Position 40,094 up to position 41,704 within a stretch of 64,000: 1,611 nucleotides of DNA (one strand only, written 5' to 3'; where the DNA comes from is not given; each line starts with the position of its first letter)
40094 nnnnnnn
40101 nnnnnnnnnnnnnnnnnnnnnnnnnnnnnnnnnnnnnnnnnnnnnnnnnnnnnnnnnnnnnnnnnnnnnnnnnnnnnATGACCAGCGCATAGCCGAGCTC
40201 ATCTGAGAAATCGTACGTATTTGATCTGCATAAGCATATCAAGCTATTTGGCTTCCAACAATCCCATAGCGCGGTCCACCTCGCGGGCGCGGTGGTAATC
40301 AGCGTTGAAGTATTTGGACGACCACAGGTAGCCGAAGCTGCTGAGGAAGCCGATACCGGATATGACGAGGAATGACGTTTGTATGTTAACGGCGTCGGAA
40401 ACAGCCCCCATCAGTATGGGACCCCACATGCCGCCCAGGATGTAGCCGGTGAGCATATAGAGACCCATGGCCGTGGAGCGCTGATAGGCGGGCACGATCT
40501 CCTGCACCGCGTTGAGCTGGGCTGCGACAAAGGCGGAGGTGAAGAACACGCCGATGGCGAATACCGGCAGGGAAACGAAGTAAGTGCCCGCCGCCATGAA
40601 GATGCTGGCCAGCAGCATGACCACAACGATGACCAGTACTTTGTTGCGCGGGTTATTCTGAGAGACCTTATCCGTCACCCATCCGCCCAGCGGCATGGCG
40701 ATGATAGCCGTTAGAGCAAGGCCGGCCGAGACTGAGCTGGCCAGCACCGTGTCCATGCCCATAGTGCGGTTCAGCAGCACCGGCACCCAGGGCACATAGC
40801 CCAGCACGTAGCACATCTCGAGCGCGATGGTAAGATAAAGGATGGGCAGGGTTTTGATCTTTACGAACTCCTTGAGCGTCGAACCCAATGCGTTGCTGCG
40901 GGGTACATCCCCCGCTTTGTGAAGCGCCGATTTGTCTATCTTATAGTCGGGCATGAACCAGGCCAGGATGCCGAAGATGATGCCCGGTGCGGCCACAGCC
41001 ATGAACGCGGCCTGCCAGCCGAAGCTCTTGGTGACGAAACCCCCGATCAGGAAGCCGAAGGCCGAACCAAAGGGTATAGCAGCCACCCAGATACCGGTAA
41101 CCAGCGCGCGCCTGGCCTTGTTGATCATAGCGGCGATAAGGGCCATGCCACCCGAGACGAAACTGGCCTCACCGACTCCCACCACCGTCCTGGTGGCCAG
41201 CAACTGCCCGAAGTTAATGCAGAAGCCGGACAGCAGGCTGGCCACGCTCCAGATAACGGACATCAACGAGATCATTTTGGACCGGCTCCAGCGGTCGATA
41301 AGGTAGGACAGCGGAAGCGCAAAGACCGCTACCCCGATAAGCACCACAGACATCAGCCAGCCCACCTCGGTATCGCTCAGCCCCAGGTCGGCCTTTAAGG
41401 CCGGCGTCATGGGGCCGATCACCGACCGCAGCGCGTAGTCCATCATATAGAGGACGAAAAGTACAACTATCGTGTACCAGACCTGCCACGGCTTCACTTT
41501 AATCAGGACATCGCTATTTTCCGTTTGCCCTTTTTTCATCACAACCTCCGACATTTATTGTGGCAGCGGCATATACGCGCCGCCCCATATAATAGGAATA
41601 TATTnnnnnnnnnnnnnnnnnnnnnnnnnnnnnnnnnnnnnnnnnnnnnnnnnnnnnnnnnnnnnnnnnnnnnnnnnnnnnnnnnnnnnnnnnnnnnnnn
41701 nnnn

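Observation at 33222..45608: bbs-like beta-oxidation module with family-III CoA-transferase and DUF35/SCP-x thiolase pairs: catabolic island for an unidentified carboxylic acid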

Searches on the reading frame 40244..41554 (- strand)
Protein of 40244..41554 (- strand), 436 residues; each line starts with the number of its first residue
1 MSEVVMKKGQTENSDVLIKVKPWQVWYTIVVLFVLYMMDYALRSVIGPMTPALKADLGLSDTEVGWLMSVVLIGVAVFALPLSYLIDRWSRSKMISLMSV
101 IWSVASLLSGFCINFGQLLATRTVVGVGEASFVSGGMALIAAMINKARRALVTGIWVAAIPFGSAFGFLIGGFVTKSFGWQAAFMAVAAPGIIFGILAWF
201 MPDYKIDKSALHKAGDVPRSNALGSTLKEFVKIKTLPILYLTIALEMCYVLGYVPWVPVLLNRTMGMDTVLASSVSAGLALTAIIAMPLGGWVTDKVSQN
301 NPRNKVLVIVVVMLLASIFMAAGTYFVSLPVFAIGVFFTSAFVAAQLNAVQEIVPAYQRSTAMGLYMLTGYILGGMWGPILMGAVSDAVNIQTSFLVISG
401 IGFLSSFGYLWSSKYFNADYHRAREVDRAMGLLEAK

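Call 4: search_protein_families(library=pfam, proteins=[window:40244-41554:-])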
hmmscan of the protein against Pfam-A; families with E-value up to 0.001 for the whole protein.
window:40244-41554:- (436 aa): 4 families
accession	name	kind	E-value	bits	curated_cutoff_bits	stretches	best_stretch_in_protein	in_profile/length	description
PF07690.21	MFS_1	-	2.5e-61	208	33.4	2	32-372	1-341/347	Major Facilitator Superfamily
PF03137.26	OATP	-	2.6e-16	59.4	25.8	2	329-388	463-522/545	Organic Anion Transporter Polypeptide (OATP) family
PF00083.30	Sugar_tr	-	1.1e-08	34.8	22.3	1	30-203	18-193/452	Sugar (and other) transporter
PF12832.13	MFS_1_like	-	0.00094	18.8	25.2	0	253-344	18-110/373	MFS_1 like family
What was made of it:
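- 40244..41554 (-): MFS transporter, native. In sister genomes it is followed after about 27 bp by the radical-SAM gene. Pfam MFS_1 (call 4).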

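Call 8: search_protein_families(library=ncbifam, proteins=[window:40244-41554:-], max_evalue=0.00001)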
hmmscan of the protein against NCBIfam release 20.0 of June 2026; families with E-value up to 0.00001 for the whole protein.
window:40244-41554:- (436 aa): 35 families (the best 25 are shown)
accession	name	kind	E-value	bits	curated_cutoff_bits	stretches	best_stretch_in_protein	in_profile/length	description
TIGR00893.1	2A0114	subfamily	1.7e-41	142.5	395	1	35-410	2-396/399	D-galactonate transporter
TIGR00895.1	2A0115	subfamily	1.2e-28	100.2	418.55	1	25-384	15-396/398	aromatic acid/H+ symport family MFS transporter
TIGR00711.1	efflux_EmrB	subfamily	4.7e-21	75.1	230.2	1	29-201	4-176/485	DHA2 family efflux MFS transporter permease subunit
TIGR00881.1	2A0104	subfamily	4.1e-20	72.2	407.75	1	33-394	1-378/379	phosphoglycerate transporter protein PgtP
NF008586.0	PRK11551.1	equivalog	2.6e-18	66.2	410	1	25-386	13-368/406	3-(3-hydroxy-phenyl)propionate transporter MhpT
TIGR00880.1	2_A_01_02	superfamily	2.9e-18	66.3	131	1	68-201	4-137/141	multidrug resistance protein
NF011571.1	PRK14995.1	subfamily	6.4e-17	61.5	701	1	25-202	4-183/493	SmvA family efflux MFS transporter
NF033135.1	cmx_cmrA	equivalog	6.3e-16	58.4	400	1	49-400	25-363/374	Cmx/CmrA family chloramphenicol efflux MFS transporter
TIGR00886.1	2A0108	subfamily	1.4e-15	57.2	311.7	1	29-369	7-353/368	NarK family nitrate/nitrite MFS transporter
NF012169.0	qepA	equivalog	3.7e-15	55.5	1075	1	31-206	28-202/511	fluoroquinolone efflux MFS transporter QepA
TIGR02332.1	HpaX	equivalog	3.6e-13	49.5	615.4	1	28-210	9-197/412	4-hydroxyphenylacetate permease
TIGR00710.1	efflux_Bcr_CflA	subfamily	5.1e-13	49.2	200.9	1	28-405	6-380/385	Bcr/CflA family efflux MFS transporter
NF007782.0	PRK10473.1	subfamily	1.1e-12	47.8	417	1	50-336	26-301/394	MdtL family multidrug efflux MFS transporter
NF040856.1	FexB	exception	1.3e-12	47.3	950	1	44-246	31-234/469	chloramphenicol/florfenicol efflux MFS transporter FexB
TIGR00898.1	2A0119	subfamily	1.9e-12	46.8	550.75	1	64-202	128-263/506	cation transport protein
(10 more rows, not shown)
